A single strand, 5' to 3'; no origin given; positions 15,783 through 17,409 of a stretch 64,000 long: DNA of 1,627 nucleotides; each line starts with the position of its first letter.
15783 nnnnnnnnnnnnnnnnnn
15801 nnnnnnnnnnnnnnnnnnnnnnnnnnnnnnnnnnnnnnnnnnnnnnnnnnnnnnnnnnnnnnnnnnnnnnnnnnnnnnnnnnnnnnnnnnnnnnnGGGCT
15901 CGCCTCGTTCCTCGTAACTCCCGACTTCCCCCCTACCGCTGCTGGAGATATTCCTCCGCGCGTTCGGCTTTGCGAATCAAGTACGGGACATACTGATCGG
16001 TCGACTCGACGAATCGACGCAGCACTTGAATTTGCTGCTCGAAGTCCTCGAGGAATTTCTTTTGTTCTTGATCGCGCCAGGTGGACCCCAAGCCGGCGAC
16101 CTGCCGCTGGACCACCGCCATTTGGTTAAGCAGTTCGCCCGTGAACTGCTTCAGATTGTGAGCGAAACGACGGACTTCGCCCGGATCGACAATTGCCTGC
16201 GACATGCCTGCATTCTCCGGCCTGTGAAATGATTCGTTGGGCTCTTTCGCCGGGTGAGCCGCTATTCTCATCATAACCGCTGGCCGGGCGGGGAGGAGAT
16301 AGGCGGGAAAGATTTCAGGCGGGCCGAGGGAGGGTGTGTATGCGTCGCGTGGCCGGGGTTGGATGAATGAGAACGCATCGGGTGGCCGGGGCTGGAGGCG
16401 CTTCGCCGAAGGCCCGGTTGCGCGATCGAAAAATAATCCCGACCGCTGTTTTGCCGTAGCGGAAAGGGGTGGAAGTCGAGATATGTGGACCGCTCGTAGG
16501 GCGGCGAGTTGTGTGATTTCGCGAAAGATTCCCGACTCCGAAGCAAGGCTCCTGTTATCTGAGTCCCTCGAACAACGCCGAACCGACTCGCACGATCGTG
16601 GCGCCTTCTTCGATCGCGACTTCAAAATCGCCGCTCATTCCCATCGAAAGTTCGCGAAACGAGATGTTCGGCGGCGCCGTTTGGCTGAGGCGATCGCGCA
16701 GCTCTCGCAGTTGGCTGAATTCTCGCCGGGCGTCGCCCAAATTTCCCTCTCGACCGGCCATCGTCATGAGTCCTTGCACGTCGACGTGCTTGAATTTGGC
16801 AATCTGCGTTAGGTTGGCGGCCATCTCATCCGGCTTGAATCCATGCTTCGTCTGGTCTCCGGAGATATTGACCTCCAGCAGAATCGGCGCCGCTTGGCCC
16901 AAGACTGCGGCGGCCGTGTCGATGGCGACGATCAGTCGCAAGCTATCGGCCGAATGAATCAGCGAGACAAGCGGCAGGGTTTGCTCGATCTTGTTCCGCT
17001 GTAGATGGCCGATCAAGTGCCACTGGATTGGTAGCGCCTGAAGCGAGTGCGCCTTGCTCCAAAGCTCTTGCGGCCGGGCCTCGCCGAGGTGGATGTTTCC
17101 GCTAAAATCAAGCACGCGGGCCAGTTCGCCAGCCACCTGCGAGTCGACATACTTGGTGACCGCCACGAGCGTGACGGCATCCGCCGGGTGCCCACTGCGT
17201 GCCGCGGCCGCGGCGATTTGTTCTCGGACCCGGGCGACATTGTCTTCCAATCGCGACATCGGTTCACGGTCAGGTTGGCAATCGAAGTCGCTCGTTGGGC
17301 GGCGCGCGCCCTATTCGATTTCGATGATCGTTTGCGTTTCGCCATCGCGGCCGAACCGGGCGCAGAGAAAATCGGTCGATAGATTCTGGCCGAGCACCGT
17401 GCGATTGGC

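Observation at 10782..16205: Type VII secretion-like operon (three WXG100-like proteins + EssC/EccC-like ATPase) in a diderm planctomycete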

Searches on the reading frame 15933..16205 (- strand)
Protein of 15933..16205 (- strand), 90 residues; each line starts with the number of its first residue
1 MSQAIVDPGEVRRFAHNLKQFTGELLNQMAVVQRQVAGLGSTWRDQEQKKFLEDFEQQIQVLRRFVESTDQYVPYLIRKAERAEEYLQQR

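Call 3: search_protein_families(library=pfam, proteins=[window:15933-16205:-], max_evalue=1)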
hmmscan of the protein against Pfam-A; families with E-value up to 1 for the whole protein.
window:15933-16205:- (90 aa): 6 families
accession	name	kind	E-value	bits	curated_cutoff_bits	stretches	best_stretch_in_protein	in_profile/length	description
PF06013.18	WXG100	-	1.6e-07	31.9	27.3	1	6-68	4-66/86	Proteins of 100 residues with WXG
PF18570.6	Nup54_57_C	-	0.0058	16.6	25.6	1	49-68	5-24/29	NUP57/Nup54 C-terminal domain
PF14282.11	FlxA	-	0.0072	16.9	26.3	1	17-63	14-62/101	FlxA-like protein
PF09950.15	Major_capside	-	0.029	14.2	26.8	1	18-62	77-123/251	Major capsid protein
PF24629.1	STATB_N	-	0.039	14.6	27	1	19-85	57-122/139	Signal transducer and activator of transcription b N-terminal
PF16752.10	TBCC_N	-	0.042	14.6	27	1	18-89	31-102/115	Tubulin-specific chaperone C N-terminal domain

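Call 4: search_protein_families(library=ncbifam, proteins=[window:15933-16205:-], max_evalue=1)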
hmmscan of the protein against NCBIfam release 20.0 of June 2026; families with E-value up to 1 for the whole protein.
window:15933-16205:- (90 aa): 3 families
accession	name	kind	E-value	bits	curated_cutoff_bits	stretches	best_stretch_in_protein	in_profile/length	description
TIGR03930.1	WXG100_ESAT6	subfamily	0.00014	22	44.85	1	6-67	4-65/90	WXG100 family type VII secretion target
NF035934.1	ESAT6_2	subfamily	0.00096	19.3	100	1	9-79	8-78/96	pore-forming ESAT-6 family protein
TIGR03560.1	F420_Rv1855c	subfamily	0.085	12.6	231.4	1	34-70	97-133/227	TIGR03560 family F420-dependent LLM class oxidoreductase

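Call 37: search_solved_structures(query=A2, max_evalue=1, show_alignments=2)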
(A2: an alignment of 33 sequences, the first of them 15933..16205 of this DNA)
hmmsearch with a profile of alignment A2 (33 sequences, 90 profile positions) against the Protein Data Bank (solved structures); distinct sequences matched with E-value up to 1: 38.
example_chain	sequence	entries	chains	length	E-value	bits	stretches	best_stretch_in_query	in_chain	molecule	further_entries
3fx7_A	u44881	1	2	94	3.6e-14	56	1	1-89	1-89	Putative uncharacterized protein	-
2gts_A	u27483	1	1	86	1.5e-13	54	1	1-85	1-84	hypothetical protein HP0062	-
4j42_A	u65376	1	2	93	1.3e-09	41.3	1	1-81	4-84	secreted protein EsxB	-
4j7j_A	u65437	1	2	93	3.3e-09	40.1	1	1-81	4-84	secreted protein EsxB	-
4j41_A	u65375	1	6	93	4.5e-09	39.7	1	1-81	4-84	secreted protein EsxB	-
4j10_A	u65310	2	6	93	6.6e-09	39.1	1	1-81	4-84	SECRETED PROTEIN ESXB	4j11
4iyh_A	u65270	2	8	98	7e-09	39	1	1-80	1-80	Secreted protein EsxB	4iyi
4j7k_A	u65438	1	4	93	1.1e-08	38.4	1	1-81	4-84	secreted protein EsxB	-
3gvm_A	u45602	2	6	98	2.4e-06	30.9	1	1-85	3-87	Putative uncharacterized protein SAG1039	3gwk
3o9o_A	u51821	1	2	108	3e-06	30.6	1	1-85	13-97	Uncharacterized protein gbs1074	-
2vs0_A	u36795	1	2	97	3.5e-06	30.4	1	1-89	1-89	VIRULENCE FACTOR ESXA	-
2vrz_A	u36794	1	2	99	3.7e-06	30.3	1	1-89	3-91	VIRULENCE FACTOR ESXA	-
3zbh_A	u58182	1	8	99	0.028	17.9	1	6-85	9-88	ESXA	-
12fa_A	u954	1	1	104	0.099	16.1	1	1-85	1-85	ESAT-6-like protein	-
9zs4_B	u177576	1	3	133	0.12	15.8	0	7-67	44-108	CRISPR system Cms protein Csm2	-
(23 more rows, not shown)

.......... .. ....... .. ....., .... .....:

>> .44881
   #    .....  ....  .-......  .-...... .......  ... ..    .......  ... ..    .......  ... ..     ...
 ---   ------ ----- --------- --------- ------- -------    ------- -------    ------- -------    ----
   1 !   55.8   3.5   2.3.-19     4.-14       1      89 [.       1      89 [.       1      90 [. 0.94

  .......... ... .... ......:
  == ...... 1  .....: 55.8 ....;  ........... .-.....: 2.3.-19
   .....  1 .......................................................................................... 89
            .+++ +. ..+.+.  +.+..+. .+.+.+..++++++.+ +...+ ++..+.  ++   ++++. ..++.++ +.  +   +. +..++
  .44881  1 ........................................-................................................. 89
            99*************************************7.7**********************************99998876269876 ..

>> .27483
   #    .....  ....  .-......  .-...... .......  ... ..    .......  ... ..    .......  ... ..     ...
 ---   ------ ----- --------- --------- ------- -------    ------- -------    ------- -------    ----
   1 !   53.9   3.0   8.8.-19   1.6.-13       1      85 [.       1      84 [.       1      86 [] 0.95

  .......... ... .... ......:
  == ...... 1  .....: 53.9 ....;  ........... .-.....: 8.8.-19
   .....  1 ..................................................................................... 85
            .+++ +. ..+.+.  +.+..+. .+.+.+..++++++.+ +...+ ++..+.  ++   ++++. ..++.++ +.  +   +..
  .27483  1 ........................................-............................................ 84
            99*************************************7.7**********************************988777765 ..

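Call 39: search_protein_families(library=pfam, alignment_id=A2, max_evalue=0.01)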
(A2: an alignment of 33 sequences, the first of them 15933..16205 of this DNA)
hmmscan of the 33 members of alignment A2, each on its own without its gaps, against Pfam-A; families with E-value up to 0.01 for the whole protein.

A. member 1, window:15933-16205:- (90 aa): 3 families
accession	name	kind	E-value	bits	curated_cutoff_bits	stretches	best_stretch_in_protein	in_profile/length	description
PF06013.18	WXG100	-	1.6e-07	31.9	27.3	1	6-68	4-66/86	Proteins of 100 residues with WXG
PF18570.6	Nup54_57_C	-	0.0058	16.6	25.6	1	49-68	5-24/29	NUP57/Nup54 C-terminal domain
PF14282.11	FlxA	-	0.0072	16.9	26.3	1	17-63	14-62/101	FlxA-like protein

B. families by the number of members that match (of 33 scanned): 15 families
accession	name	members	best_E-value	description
PF06013.18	WXG100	33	7.7e-12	Proteins of 100 residues with WXG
PF25547.1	WXG100_2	11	0.00015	WXG100 like domain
PF07361.16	Cytochrom_B562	3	0.0057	Cytochrome b562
PF00159.23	Hormone_3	2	0.0017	Pancreatic hormone peptide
PF14282.11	FlxA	2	0.0072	FlxA-like protein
PF17242.7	DUF5315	1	3.5e-05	Disordered region of unknown function (DUF5315)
PF16752.10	TBCC_N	1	0.0046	Tubulin-specific chaperone C N-terminal domain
PF20648.2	DUF6809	1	0.0048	Family of unknown function (DUF6809)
PF18570.6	Nup54_57_C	1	0.0058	NUP57/Nup54 C-terminal domain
PF24629.1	STATB_N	1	0.0068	Signal transducer and activator of transcription b N-terminal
PF09502.15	HrpB4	1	0.0085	Bacterial type III secretion protein (HrpB4)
PF03690.18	MYG1_exonuc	1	0.0091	Uncharacterised protein family (UPF0160)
PF04513.17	Baculo_PEP_C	1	0.0097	Baculovirus polyhedron envelope protein, PEP, C terminus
PF10824.14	T7SS_ESX_EspC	1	0.0099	Excreted virulence factor EspC, type VII ESX diderm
PF09537.16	DUF2383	1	0.0099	Domain of unknown function (DUF2383)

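Call 66: find_homologous_proteins(query=A2, max_evalue=0.001)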
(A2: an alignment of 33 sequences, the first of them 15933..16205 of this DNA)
Query A2 (33 sequences) (90 aa, profile of the alignment): 7852 proteins with E <= 0.001 among 8000 candidates; the best 120 are listed.
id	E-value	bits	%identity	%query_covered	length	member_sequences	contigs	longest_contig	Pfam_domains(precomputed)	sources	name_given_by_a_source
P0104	5.0e-42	160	69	100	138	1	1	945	PF06013.19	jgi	-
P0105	9.9e-41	156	54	100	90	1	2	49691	PF06013.19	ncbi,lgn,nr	ncbi:MAG: WXG-repeat protein [Verrucomicrobia bacterium]|nr:WXG-repeat protein [Verrucomicrobiota ba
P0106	1.1e-40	156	58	100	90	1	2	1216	PF06013.19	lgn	-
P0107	1.7e-40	155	53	100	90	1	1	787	PF06013.19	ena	-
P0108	1.8e-40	155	57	100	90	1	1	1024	PF06013.19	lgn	-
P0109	1.9e-40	155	53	100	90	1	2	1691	PF06013.19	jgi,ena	-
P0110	1.9e-40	155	58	100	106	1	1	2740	PF06013.19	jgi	jgi:uncharacterized protein YukE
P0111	2.0e-40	155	53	100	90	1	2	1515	PF06013.19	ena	-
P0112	2.0e-40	155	56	100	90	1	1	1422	PF06013.19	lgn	-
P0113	2.2e-40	155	58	100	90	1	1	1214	PF06013.19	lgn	-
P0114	2.7e-40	154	50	100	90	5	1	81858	PF06013.19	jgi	jgi:uncharacterized protein YukE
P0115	2.7e-40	154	52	100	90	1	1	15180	PF06013.19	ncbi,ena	-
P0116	2.8e-40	154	54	100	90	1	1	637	PF06013.19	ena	-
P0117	2.9e-40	154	52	100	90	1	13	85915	PF06013.19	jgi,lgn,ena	jgi:uncharacterized protein YukE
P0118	3.1e-40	154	58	100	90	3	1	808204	PF06013.19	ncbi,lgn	-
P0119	3.3e-40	154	52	99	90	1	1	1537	PF06013.19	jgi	-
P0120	3.4e-40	154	52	100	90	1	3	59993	PF06013.19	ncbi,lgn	-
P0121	3.4e-40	154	53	100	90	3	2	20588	PF06013.19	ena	-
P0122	3.7e-40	154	54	100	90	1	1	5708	PF06013.19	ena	-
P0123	3.8e-40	154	54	100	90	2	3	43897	PF06013.19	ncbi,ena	ncbi:MAG: WXG100 family type VII secretion target [Verrucomicrobiota bacterium]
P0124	3.9e-40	154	51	100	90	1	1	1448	PF06013.19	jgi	-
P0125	3.9e-40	154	54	99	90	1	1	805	PF06013.19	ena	-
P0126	4.3e-40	154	54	100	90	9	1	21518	PF06013.19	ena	-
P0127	4.4e-40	154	56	100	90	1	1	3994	PF06013.19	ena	-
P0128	4.5e-40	154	56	100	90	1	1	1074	PF06013.19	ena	-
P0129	4.8e-40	153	64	100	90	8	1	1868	PF06013.19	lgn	-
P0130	5.0e-40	153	57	100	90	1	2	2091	PF06013.19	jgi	jgi:uncharacterized protein YukE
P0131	5.0e-40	153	52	100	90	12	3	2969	PF06013.19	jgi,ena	jgi:uncharacterized protein YukE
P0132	5.0e-40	153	52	100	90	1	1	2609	PF06013.19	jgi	-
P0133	5.1e-40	153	52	100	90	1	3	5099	PF06013.19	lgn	-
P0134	5.3e-40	153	56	100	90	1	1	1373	PF06013.19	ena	-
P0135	5.5e-40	153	58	100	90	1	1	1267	PF06013.19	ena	-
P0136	5.5e-40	153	66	100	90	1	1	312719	PF06013.19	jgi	jgi:uncharacterized protein YukE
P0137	5.5e-40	153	56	100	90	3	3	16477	PF06013.19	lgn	-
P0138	5.6e-40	153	52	100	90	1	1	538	PF06013.19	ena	-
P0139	5.7e-40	153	56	100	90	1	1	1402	PF06013.19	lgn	-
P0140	5.7e-40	153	50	100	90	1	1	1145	PF06013.19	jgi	jgi:WXG100 family type VII secretion target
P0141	6.0e-40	153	56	100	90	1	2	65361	PF06013.19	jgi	jgi:uncharacterized protein YukE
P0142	6.1e-40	153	56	100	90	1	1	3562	PF06013.19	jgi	jgi:uncharacterized protein YukE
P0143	6.8e-40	153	60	100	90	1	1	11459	PF06013.19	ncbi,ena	-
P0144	6.8e-40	153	53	99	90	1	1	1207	PF06013.19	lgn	-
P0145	6.9e-40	153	50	100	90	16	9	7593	PF06013.19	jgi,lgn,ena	jgi:uncharacterized protein YukE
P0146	7.0e-40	153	54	100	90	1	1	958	PF06013.19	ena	-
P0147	7.1e-40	153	56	100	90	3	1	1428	PF06013.19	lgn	-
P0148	7.3e-40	153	53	100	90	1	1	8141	PF06013.19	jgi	jgi:uncharacterized protein YukE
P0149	7.3e-40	153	50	100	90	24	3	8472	PF06013.19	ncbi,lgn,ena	-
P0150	7.3e-40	153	55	99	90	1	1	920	PF06013.19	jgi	jgi:WXG100 family type VII secretion target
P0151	7.4e-40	153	56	100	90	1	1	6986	PF06013.19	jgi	jgi:uncharacterized protein YukE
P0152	7.8e-40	153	57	100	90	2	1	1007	PF06013.19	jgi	jgi:uncharacterized protein YukE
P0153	7.9e-40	153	64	100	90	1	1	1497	PF06013.19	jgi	jgi:hypothetical protein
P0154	8.3e-40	153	56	100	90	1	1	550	PF06013.19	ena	-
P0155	8.4e-40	153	54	100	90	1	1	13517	PF06013.19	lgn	-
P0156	8.4e-40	153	53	100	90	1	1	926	PF06013.19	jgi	jgi:uncharacterized protein YukE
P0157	8.4e-40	153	51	100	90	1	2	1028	PF06013.19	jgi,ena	-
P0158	9.0e-40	153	61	100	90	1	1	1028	PF06013.19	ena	-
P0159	9.1e-40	153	64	100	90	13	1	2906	PF06013.19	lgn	-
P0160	9.2e-40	153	54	100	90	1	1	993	PF06013.19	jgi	jgi:uncharacterized protein YukE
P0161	9.2e-40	153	57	100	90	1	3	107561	PF06013.19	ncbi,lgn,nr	ncbi:MAG: WXG100 family type VII secretion target [Verrucomicrobia bacterium]|nr:WXG100 family type 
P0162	9.4e-40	152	51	100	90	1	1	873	PF06013.19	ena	-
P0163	9.6e-40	152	48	100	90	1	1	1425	PF06013.19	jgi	jgi:WXG100 family type VII secretion target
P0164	9.6e-40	152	56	100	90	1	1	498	PF06013.19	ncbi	-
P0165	1.0e-39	152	56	100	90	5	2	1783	PF06013.19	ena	-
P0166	1.0e-39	152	64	100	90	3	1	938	PF06013.19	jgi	jgi:uncharacterized protein YukE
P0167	1.0e-39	152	63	100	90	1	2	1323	PF06013.19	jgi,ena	jgi:uncharacterized protein YukE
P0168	1.0e-39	152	54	100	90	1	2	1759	PF06013.19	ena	-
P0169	1.1e-39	152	59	100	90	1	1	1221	PF06013.19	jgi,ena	-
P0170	1.1e-39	152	61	100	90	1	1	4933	PF06013.19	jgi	jgi:uncharacterized protein YukE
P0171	1.1e-39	152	52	100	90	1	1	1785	PF06013.19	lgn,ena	-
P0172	1.1e-39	152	52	100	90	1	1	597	PF06013.19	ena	-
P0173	1.1e-39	152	51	100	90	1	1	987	PF06013.19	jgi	jgi:uncharacterized protein YukE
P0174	1.1e-39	152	54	100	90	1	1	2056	PF06013.19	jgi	-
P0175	1.1e-39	152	53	100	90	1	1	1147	PF06013.19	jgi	jgi:uncharacterized protein YukE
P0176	1.2e-39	152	56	99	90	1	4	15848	PF06013.19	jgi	-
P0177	1.2e-39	152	56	100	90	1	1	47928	PF06013.19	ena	-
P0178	1.2e-39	152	56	100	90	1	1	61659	PF06013.19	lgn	-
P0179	1.2e-39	152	52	100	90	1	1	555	PF06013.19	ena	-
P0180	1.2e-39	152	53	100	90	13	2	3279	PF06013.19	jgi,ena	jgi:uncharacterized protein YukE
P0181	1.2e-39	152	52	100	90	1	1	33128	PF06013.19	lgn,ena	-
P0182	1.2e-39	152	54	100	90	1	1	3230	PF06013.19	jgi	jgi:uncharacterized protein YukE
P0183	1.2e-39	152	51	100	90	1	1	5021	PF06013.19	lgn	-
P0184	1.2e-39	152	56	100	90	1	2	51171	PF06013.19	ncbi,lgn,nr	ncbi:MAG: WXG100 family type VII secretion target [Verrucomicrobiae bacterium]|nr:WXG100 family type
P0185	1.3e-39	152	57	100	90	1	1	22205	PF06013.19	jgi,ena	-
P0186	1.3e-39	152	50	100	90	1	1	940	PF06013.19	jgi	jgi:WXG100 family type VII secretion target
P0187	1.3e-39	152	51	100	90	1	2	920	PF06013.19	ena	-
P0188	1.3e-39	152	59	100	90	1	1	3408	PF06013.19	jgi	jgi:uncharacterized protein YukE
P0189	1.3e-39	152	53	100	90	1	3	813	PF06013.19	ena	-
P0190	1.3e-39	152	51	100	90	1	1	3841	PF06013.19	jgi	jgi:uncharacterized protein YukE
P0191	1.3e-39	152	57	100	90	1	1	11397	PF06013.19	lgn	-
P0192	1.3e-39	152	55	99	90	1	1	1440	PF06013.19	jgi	jgi:WXG100 family type VII secretion target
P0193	1.3e-39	152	50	100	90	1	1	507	PF06013.19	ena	-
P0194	1.3e-39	152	53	100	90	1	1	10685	PF06013.19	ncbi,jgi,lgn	-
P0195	1.4e-39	152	49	100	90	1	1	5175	PF06013.19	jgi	jgi:uncharacterized protein YukE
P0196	1.4e-39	152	54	100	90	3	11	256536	PF06013.19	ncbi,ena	-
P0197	1.4e-39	152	51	100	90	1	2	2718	PF06013.19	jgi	jgi:WXG100 family type VII secretion target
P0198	1.5e-39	152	53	100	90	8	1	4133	PF06013.19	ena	-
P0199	1.5e-39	152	52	100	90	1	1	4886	PF06013.19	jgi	jgi:uncharacterized protein YukE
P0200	1.5e-39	152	51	100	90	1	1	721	PF06013.19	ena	-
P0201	1.5e-39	152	54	100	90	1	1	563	PF06013.19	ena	-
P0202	1.5e-39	152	63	100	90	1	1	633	PF06013.19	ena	-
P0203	1.5e-39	152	57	100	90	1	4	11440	PF06013.19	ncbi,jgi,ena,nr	ncbi:MAG TPA: WXG100 family type VII secretion target [Verrucomicrobiae bacterium]|jgi:uncharacteriz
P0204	1.5e-39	152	52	100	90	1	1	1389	PF06013.19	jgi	jgi:uncharacterized protein YukE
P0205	1.5e-39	152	62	100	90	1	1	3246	PF06013.19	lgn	-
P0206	1.6e-39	152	56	100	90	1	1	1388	PF06013.19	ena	-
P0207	1.6e-39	152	62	100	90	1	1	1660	PF06013.19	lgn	-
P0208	1.6e-39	152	57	100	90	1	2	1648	PF06013.19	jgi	jgi:uncharacterized protein YukE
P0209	1.6e-39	152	52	100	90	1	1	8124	PF06013.19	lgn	-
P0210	1.6e-39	152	52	100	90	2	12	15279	PF06013.19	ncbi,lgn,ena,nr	ncbi:MAG: WXG100 family type VII secretion target [Verrucomicrobia bacterium]|nr:WXG100 family type 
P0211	1.6e-39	152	53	100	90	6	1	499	PF06013.19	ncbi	-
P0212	1.6e-39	152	53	100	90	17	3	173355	PF06013.19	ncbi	-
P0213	1.6e-39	152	62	100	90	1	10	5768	PF06013.19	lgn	-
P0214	1.6e-39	152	51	100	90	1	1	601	PF06013.19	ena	-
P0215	1.6e-39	152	62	100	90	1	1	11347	PF06013.19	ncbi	-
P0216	1.6e-39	152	53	100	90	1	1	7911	PF06013.19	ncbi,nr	ncbi:MAG: WXG100 family type VII secretion target [Verrucomicrobia bacterium]|nr:WXG100 family type 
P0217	1.6e-39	152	56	99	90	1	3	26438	PF06013.19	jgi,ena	jgi:uncharacterized protein YukE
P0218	1.7e-39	152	53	100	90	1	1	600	PF06013.19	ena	-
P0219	1.7e-39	152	51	100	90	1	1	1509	PF06013.19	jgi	jgi:uncharacterized protein YukE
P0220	1.7e-39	152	53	100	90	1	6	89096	PF06013.19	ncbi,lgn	ncbi:MAG TPA: WXG100 family type VII secretion target [Verrucomicrobiae bacterium]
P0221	1.7e-39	152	56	99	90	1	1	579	PF06013.19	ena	-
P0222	1.7e-39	152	60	100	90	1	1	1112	PF06013.19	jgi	jgi:uncharacterized protein YukE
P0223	1.8e-39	152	55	99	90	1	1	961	PF06013.19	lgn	-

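Call 85: search_protein_families(library=padloc, proteins=[window:15933-16205:-], max_evalue=0.01)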
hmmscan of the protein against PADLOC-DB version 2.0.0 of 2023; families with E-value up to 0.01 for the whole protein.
window:15933-16205:- (90 aa): 0 families

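Call 107: list_cluster_members(proteins=[P0001, P0061, window:15933-16205:-, window:14964-15185:-])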
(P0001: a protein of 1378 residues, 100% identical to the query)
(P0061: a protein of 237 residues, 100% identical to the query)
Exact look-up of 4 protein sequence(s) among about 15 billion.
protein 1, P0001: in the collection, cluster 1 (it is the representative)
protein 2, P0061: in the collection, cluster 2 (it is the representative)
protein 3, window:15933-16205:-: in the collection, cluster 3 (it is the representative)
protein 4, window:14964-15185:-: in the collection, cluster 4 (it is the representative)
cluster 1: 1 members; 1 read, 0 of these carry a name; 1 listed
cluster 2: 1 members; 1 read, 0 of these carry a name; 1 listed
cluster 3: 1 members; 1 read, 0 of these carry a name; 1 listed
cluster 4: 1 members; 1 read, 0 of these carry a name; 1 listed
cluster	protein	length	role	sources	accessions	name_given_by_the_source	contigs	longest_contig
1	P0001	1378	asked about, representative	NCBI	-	-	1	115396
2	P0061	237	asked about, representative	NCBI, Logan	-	-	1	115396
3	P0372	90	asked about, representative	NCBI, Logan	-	-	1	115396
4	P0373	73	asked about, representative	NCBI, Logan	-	-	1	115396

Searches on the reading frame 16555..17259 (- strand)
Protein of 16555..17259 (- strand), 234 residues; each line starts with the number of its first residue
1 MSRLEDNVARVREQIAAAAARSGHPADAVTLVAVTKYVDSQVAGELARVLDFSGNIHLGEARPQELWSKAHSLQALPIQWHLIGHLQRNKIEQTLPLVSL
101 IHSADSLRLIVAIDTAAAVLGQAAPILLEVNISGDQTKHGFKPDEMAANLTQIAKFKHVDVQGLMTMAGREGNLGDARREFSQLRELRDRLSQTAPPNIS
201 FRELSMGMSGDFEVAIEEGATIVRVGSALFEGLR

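Call 71: search_protein_families(library=pfam, proteins=[window:16555-17259:-], max_evalue=0.001)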
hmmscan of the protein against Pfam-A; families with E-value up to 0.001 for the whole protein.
window:16555-17259:- (234 aa): 1 family
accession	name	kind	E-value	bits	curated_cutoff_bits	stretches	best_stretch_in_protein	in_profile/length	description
PF01168.26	Ala_racemase_N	-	4.5e-17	62.9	24.1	1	9-230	4-216/220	Alanine racemase, N-terminal domain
